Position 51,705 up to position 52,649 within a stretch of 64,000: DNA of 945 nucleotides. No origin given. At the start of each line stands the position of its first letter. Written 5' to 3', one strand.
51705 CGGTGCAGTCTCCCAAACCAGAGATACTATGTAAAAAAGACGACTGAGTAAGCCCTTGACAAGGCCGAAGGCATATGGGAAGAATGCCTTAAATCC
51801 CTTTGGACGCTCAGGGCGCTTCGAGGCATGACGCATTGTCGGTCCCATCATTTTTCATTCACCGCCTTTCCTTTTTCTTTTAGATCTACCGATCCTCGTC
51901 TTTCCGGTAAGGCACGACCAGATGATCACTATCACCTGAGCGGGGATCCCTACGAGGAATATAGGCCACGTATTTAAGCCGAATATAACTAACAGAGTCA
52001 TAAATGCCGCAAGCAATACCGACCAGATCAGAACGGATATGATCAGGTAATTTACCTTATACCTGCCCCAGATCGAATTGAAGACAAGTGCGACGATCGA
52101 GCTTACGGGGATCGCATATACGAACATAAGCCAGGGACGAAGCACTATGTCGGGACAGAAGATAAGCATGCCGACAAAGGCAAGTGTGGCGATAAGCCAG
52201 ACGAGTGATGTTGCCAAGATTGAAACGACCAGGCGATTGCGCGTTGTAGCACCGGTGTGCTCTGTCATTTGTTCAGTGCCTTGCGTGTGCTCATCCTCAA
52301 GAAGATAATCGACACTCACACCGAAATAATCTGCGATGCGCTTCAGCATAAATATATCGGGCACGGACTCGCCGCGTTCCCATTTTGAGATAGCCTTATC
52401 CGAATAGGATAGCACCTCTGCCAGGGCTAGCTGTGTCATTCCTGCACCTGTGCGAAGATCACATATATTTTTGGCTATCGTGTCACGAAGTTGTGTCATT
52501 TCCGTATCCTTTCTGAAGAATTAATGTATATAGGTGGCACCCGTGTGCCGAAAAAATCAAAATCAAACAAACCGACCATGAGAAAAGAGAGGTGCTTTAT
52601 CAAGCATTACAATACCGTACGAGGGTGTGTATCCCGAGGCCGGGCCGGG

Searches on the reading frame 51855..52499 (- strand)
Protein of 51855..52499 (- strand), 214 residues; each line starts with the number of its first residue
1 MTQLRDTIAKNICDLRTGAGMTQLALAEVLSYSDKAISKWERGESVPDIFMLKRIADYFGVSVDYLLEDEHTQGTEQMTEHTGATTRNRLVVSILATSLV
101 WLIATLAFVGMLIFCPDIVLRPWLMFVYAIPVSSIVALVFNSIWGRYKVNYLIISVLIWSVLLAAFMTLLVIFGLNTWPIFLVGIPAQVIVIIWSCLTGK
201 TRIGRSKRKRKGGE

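Call 43: search_protein_families(library=pfam, proteins=[window:51855-52499:-], max_evalue=0.001)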
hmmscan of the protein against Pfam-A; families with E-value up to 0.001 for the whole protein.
window:51855-52499:- (214 aa): 3 families
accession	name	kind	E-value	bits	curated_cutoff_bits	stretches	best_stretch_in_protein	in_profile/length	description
PF01381.28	HTH_3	-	1.9e-13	50.6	23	1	15-66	4-55/55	Helix-turn-helix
PF13560.12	HTH_31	-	4.9e-09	36.8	27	1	15-64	9-59/64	Helix-turn-helix domain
PF12844.13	HTH_19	-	5.2e-08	33.1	30.2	1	12-67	4-59/64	Helix-turn-helix domain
